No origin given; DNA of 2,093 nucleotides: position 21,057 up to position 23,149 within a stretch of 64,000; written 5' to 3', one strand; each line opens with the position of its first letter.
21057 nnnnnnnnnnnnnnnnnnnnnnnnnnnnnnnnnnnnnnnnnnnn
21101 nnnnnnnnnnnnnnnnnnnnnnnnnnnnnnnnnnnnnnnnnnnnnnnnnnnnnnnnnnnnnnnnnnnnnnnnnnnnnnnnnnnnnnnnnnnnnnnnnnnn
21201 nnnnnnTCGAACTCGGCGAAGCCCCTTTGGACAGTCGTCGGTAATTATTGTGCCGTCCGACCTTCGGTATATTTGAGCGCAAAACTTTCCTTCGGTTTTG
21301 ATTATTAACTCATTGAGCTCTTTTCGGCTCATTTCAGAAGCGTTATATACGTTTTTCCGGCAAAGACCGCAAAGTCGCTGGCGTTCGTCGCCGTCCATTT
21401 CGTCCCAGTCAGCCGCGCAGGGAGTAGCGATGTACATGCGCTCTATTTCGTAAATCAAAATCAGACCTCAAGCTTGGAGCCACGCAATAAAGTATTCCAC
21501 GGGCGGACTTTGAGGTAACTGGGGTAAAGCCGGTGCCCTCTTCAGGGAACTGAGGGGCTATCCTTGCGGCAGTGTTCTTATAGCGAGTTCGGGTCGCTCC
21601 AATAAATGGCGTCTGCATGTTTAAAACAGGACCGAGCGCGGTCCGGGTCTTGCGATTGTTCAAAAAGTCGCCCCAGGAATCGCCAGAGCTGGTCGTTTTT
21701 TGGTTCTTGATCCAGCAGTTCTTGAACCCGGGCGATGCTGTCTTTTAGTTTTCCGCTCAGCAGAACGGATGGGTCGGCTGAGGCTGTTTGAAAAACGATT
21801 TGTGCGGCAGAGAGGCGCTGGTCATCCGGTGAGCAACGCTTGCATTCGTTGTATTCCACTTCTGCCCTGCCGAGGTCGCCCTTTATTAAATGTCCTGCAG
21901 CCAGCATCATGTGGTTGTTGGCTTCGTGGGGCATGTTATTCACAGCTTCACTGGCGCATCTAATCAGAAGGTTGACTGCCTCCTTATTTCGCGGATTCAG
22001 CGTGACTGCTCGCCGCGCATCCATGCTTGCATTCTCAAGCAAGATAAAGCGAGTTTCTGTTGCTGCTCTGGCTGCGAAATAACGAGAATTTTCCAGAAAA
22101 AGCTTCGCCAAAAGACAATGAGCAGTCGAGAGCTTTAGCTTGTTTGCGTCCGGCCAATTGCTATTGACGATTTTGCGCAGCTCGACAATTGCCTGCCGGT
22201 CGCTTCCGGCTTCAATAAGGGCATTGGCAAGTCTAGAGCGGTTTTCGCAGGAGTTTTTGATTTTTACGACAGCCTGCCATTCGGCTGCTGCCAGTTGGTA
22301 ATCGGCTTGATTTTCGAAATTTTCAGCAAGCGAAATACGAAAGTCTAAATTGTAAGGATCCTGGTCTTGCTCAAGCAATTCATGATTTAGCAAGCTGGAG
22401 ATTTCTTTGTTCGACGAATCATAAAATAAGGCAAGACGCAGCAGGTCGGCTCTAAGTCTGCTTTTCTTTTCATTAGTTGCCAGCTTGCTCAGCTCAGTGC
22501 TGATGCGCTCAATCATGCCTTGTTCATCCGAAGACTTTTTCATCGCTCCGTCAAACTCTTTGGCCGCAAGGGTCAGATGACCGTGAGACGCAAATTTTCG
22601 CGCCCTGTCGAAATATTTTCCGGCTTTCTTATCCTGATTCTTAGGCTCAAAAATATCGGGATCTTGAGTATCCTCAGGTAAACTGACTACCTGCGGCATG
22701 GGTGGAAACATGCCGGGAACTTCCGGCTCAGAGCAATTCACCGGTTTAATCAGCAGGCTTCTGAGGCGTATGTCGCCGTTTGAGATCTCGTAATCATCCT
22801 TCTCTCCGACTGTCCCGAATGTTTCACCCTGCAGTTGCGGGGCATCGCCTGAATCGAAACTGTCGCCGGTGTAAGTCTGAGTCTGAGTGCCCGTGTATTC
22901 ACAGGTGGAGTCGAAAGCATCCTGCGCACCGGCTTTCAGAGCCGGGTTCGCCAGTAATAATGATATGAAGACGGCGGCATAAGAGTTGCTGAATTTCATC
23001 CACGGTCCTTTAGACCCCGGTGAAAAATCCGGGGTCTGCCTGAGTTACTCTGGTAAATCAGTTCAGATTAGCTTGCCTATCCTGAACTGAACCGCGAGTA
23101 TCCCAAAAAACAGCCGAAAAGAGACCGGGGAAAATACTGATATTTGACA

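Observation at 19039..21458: Tandem triplication of a Cys5 zinc-ribbon-like / TM / TolA-TonB-C-like envelope protein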

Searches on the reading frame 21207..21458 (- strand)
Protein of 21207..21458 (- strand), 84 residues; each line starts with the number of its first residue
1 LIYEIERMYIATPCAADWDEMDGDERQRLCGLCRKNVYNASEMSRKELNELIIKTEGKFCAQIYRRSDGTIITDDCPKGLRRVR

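Call 44: predict_structure(alignment_id=A4)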
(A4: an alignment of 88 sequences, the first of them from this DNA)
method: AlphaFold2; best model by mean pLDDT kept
length: 84 residues; sequences in the alignment: 88
mean_pLDDT: 76.0   pTM: 0.63
mean pLDDT of the five models: 76.0, 72.9, 66.8, 66.3, 58.2
residues with pLDDT >= 90: 0; 70-90: 65; 50-70: 16; < 50: 3
segments of 3 or more residues with pLDDT < 50: 1-3
pLDDT, mean of each block of 10 residues (from residue 1): 57 76 87 83 82 74 77 75 67
secondary structure, 60 per line:
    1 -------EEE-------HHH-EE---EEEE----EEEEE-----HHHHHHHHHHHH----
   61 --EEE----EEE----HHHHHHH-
elements in order: E8-10 E27-30 E35-39 H45-56 E63-65 E70-72 H77-83

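Call 48: fold_search(model_id=the predicted structure, library=pdb)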
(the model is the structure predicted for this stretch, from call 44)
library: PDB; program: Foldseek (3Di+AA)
matches with E <= 10: 253; with E <= 0.001: 0
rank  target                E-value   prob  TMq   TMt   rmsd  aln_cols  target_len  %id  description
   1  4bts_A9               4.9e-01  0.15  0.21  0.19   5.9        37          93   27  THE CRYSTAL STRUCTURE OF THE EUKARYOTIC 40S RIBOSOMAL SUBUNIT IN COMPLEX WITH EIF1 AND EIF1A (released 2013-07-17)
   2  8t8z                  7.3e-01  0.15  0.32  0.15   6.4        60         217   10  Crystal structure of Terrestrivirus Inositol pyrophosphatase kinase in complex with ADP and myo-(1OH)IP5 (released 2023-11-15)
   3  5a0m_B                9.6e-01  0.11  0.32  0.15   8.3        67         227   19  THE CRYSTAL STRUCTURE OF I-SCEI IN COMPLEX WITH ITS TARGET DNA IN THE PRESENCE OF MN (released 2016-05-04)
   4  8t8v                  1.2e+00  0.12  0.32  0.15   6.4        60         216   10  Crystal structure of Terrestrivirus inositol pyrophosphate kinase in complex with ADP (released 2023-11-15)
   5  9blh_A                1.3e+00  0.08  0.28  0.10   6.8        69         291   12  Crystal structure of calcium/calmodulin-dependent protein kinase type II subunit delta complexed with ribociclib (released 2025-05-07)
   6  1d1r_MODEL_1_A        1.4e+00  0.07  0.26  0.27   9.6        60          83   17  NMR SOLUTION STRUCTURE OF THE PRODUCT OF THE E. COLI YCIH GENE. (released 1999-10-06)
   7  8t97                  1.8e+00  0.10  0.32  0.15   6.5        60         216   10  Crystal structure of Terrestrivirus Inositol pyrophosphatase kinase in complex with ADP and scyllo-IP6 (released 2023-11-15)
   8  8bem_B                1.8e+00  0.05  0.26  0.12   7.1        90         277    9  STE20-like serine/threonine-protein kinase (SLK) in complex with Tivozanib (released 2022-11-09)
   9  7v9x_A                1.8e+00  0.02  0.19  0.07  12.3        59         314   17  Cryo-EM structure of E.coli retron-Ec86 in complex with its effector at 2.8 angstrom (released 2022-08-31)
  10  9m41_B                1.9e+00  0.06  0.27  0.11   7.0        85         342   12  The crystal structure of full-length PAK2 containing K278R and D368N mutants (released 2025-08-13)
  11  8tvn_B                1.9e+00  0.03  0.22  0.10   6.9        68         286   16  IRAK4 in complex with compound 23 (released 2024-06-26)
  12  3k8h_B                2.0e+00  0.04  0.24  0.11  11.5        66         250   17  Structure of crystal form I of TP0453 (released 2010-10-27)
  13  8br6_BBB              2.2e+00  0.06  0.24  0.11   6.5        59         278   14  Discovery of IRAK4 Inhibitor 40 (released 2024-01-31)
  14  4gqy_B                2.2e+00  0.04  0.19  0.14   9.3        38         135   18  Crystal structure of CBSX2 in complex with AMP (released 2013-07-24)
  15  8t8u                  2.3e+00  0.08  0.32  0.15   6.4        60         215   10  Crystal structure of Terrestrivirus full-length Inositol pyrophosphate kinase in complex with ADP (released 2023-11-15)
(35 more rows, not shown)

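Call 49: search_protein_families(library=ncbifam, alignment_id=A4, max_evalue=1)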
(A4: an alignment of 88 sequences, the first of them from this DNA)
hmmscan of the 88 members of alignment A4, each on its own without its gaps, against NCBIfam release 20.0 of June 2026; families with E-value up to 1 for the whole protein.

A. member 1, seq(84 aa): 2 families
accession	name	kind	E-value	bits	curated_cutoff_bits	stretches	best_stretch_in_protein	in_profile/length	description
TIGR00686.1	phnA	hypoth_equivalog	0.21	11.8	80.2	0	2-25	13-36/109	zinc ribbon domain-containing protein YjdM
NF040792.1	glyc_ald_dh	equivalog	0.21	10.5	760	1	15-71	51-103/488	D-glyceraldehyde dehydrogenase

B. families by the number of members that match (of 88 scanned): 16 families
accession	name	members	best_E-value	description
NF003474.0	PRK05111.1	2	0.0011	acetylornithine deacetylase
TIGR03950.1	sidero_Fe_reduc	2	0.0091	siderophore ferric iron reductase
NF047886.1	AmOxnSyBioU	2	0.041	(S)-8-amino-7-oxononanoate synthase BioU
NF040792.1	glyc_ald_dh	2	0.21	D-glyceraldehyde dehydrogenase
TIGR03905.1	TIGR03905_4_Cys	1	0.0032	TIGR03905 family TSCPD domain-containing protein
TIGR01492.1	CPW_WPC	1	0.0084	CPW-WPC domain-containing protein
TIGR01905.1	paired_CXXCH_1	1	0.06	doubled CXXCH domain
NF007717.0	PRK10410.2-1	1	0.067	nitrous oxide-stimulated promoter family protein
NF041951.1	phage_RstR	1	0.076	RstR family transcriptional repressor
NF008891.0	PRK11924.1-5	1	0.1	RNA polymerase sigma factor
NF011595.0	PRK15020.1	1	0.13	ethanolamine utilization cob(I)yrinic acid a,c-diamide adenosyltransferase EutT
TIGR00340.1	zpr1_rel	1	0.14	zinc finger protein ZPR1 homolog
NF000126.2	trim_DfrA8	1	0.17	trimethoprim-resistant dihydrofolate reductase DfrA8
NF010442.0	PRK13868.1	1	0.17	type IV secretion system single-stranded DNA binding effector VirE2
TIGR00686.1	phnA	1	0.21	zinc ribbon domain-containing protein YjdM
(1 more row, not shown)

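Call 50: search_protein_families(library=pfam, alignment_id=A4, max_evalue=1)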
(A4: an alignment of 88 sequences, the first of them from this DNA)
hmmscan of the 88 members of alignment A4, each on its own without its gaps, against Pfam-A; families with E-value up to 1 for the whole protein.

A. member 1, seq(84 aa): 0 families

B. families by the number of members that match (of 88 scanned): 42 families (the first 25 are shown)
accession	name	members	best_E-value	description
PF21326.4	KDM6_GATAL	20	0.0024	KDM6, GATA-like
PF17486.7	Cys_Knot_tox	11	0.026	Cystine knot toxins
PF24439.1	DUF7558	6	0.0076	Family of unknown function (DUF7558)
PF00050.26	Kazal_1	6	0.017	Kazal-type serine protease inhibitor domain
PF00017.30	SH2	5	0.045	SH2 domain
PF09717.15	CPW_WPC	4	0.0051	Plasmodium falciparum domain of unknown function (CPW_WPC)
PF07648.20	Kazal_2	4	0.015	Kazal-type serine protease inhibitor domain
PF09011.16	HMG_box_2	4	0.093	HMG-box domain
PF10633.15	NPCBM_assoc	3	0.27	NPCBM-associated, NEW3 domain of alpha-galactosidase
PF19026.7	UBA_HYPK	2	0.0037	HYPK UBA domain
PF09777.14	OSTMP1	2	0.0084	Osteopetrosis-associated transmembrane protein 1 precursor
PF15656.11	Tox-HDC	2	0.028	Toxin with a H, D/N and C signature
PF03110.19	SBP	2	0.04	SBP domain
PF07193.17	DUF1408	2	0.049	Protein of unknown function (DUF1408)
PF17694.6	DUF5540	2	0.053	Family of unknown function (DUF5540)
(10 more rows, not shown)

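Call 74: find_homologous_proteins(query=A4, max_evalue=0.00001)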
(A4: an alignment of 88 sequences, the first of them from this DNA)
Query A4 (88 sequences) (84 aa, profile of the alignment): 1559 proteins with E <= 0.00001 among 2191 candidates; the best 120 are listed.
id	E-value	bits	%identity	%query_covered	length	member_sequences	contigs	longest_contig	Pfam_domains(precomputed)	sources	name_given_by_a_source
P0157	5.4e-39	150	54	95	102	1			-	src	-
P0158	5.7e-39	150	53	95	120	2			-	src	-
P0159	7.1e-39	149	54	90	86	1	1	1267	-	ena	-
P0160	7.1e-39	149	53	92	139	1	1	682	-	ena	-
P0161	7.1e-39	149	50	95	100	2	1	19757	-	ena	-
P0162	7.2e-39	149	53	95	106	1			-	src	-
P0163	9.1e-39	149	50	95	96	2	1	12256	-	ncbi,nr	ncbi:MAG: hypothetical protein ND866_18245, partial [Pyrinomonadaceae bacterium]|nr:hypothetical pro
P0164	1.1e-38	149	51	95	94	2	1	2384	-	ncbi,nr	ncbi:MAG TPA: hypothetical protein VFH01_11050, partial [Pyrinomonadaceae bacterium]|nr:hypothetical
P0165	1.2e-38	149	54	96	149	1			-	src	-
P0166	1.2e-38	148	51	95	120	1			-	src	-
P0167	1.8e-38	148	51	96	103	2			-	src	-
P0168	2.0e-38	148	53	95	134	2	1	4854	-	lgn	-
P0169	2.5e-38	147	51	99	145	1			-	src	-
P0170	2.5e-38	147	49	95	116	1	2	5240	-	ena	-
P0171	2.6e-38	147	48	95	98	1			-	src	-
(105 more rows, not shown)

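Call 83: fold_search(model_id=the predicted structure, library=viral)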
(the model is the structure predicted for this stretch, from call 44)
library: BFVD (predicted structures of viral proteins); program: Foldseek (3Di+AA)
matches with E <= 10: 321; with E <= 0.001: 0
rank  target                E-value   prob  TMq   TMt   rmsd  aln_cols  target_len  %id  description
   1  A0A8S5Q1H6            1.2e-01  0.33  0.36  0.23   6.6        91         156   13  Uncharacterized protein [Siphoviridae sp. ctOCb13]
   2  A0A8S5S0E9            3.3e-01  0.38  0.36  0.14   8.7        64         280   16  LAGLIDADG DNA endonuclease family [Podoviridae sp. ct8Lf7]
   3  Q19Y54                4.9e-01  0.23  0.38  0.45   6.0        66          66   20  Uncharacterized protein [Mycobacterium phage Wildcat]
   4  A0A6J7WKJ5            5.3e-01  0.33  0.39  0.35   4.0        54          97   15  Uncharacterized protein [uncultured Caudovirales phage]
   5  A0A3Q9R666            5.6e-01  0.11  0.28  0.30   9.3        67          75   15  (no name in the UniProt tables at hand)
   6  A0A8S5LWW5            7.4e-01  0.08  0.31  0.04  15.2        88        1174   11  Hom-end-associated Hint [Myoviridae sp. ctZgq1]
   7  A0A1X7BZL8            7.9e-01  0.14  0.34  0.43   5.8        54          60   24  (no name in the UniProt tables at hand)
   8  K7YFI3                7.9e-01  0.04  0.18  0.14   6.3        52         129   15  Uncharacterized protein [Megavirus courdo11]
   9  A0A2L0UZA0            8.4e-01  0.09  0.25  0.27   5.5        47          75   19  Uncharacterized protein [Agrobacterium phage Atu_ph07]
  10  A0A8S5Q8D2            8.4e-01  0.04  0.19  0.08  13.6        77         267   26  Thaumarchaeal output domain 1 [Siphoviridae sp. ctdVv30]
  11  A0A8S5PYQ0            1.0e+00  0.06  0.26  0.28  11.6        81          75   16  RNA-binding protein [Siphoviridae sp. ctMOb8]
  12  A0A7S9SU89            1.0e+00  0.04  0.23  0.16  16.4        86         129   13  Uncharacterized protein [Virus NIOZ-UU157]
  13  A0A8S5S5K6            1.0e+00  0.04  0.18  0.20   8.5        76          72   12  Alpha-aminoadipate carrier protein [Caudovirales sp. ctaix4]
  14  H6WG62                1.2e+00  0.15  0.39  0.16   5.9        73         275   16  Protein kinase domain-containing protein [Cyanophage S-TIM5]
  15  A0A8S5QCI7            1.2e+00  0.04  0.22  0.23  11.2        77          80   13  Uncharacterized protein [Siphoviridae sp. ctZ0X1]
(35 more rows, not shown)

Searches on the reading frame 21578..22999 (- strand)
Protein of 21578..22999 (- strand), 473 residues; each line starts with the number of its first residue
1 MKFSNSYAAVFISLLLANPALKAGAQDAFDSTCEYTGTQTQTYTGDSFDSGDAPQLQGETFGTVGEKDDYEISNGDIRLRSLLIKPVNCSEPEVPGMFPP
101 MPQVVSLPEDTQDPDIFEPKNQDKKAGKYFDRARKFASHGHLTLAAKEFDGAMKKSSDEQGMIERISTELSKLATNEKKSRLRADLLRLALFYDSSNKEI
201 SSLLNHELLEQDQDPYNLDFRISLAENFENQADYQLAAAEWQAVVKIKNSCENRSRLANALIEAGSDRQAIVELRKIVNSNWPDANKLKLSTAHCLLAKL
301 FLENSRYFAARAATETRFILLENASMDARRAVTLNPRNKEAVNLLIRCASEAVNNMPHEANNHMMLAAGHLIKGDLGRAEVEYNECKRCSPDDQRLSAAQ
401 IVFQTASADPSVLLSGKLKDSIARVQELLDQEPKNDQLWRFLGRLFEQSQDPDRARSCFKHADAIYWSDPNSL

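Call 4: search_protein_families(library=pfam, proteins=[window:21578-22999:-], max_evalue=1)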
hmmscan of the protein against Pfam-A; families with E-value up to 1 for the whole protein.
window:21578-22999:- (473 aa): 12 families
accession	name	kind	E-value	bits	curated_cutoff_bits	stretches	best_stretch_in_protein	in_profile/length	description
PF13428.12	TPR_14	-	5.6e-08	33.1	23.5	1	437-470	2-35/44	Tetratricopeptide repeat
PF14559.12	TPR_19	-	1.5e-07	32.1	25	1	413-463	2-52/68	Tetratricopeptide repeat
PF23914.1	TPR_CcmH_CycH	-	4.7e-06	27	42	1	429-465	43-79/158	Cytochrome c-type biogenesis protein H TPR domain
PF13432.12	TPR_16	-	1e-05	26.3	32.7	1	416-470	11-65/65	Tetratricopeptide repeat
PF07719.23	TPR_2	-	1.3e-05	25.4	27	1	438-462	3-27/34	Tetratricopeptide repeat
PF22860.2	DUF7017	-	0.0022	18.5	27.5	1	189-251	41-104/141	Domain of unknown function (DUF7017)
PF20308.4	TPR-S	-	0.016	16.2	27.6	1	233-298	1-58/102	Tetratricopeptide Repeats-Sensor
PF13181.12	TPR_8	-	0.022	15.4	25.7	0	441-463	6-28/34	Tetratricopeptide repeat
PF13174.12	TPR_6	-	0.087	14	26.3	0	256-280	5-29/33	Tetratricopeptide repeat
PF13431.12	TPR_17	-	0.11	13.3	24.4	0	426-456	3-33/34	Tetratricopeptide repeat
PF13176.12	TPR_7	-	0.22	12.1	27.9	0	439-461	2-24/36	Tetratricopeptide repeat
PF13424.12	TPR_12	-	0.33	11.6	30.1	0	422-462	30-71/77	Tetratricopeptide repeat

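Call 5: search_protein_families(library=ncbifam, proteins=[window:21578-22999:-], max_evalue=1)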
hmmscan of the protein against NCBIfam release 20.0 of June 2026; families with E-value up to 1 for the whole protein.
window:21578-22999:- (473 aa): 8 families
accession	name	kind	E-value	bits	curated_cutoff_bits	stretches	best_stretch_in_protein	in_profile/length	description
TIGR02917.1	PEP_TPR_lipo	equivalog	2.3e-09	35.8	312.2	2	213-401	51-234/899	XrtA/PEP-CTERM system TPR-repeat protein PrsT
TIGR02552.1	LcrH_SycD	equivalog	0.00065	19.4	104.8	0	214-271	48-106/136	SycD/LcrH family type III secretion system chaperone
TIGR03939.1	PGA_TPR_OMP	equivalog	0.00075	17.8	366.65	2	160-350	32-199/800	poly-beta-1,6 N-acetyl-D-glucosamine export porin PgaA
TIGR02521.1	type_IV_pilW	equivalog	0.0011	18.6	154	1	415-462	44-91/234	type IV pilus biogenesis/stability protein PilW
NF052415.1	T3SS_chap_SctY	equivalog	0.0055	17.2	70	0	250-315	39-101/106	type III secretion apparatus assembly chaperone SctY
TIGR00540.1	TPR_hemY_coli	hypoth_equivalog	0.023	13.5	142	1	415-462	305-352/385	heme biosynthesis-associated TPR protein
NF040959.1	MamA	equivalog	0.043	13.3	200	0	416-463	153-200/204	magnetosome protein MamA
TIGR02795.1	tol_pal_ybgF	equivalog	0.058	14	90.1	0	224-291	45-115/119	tol-pal system protein YbgF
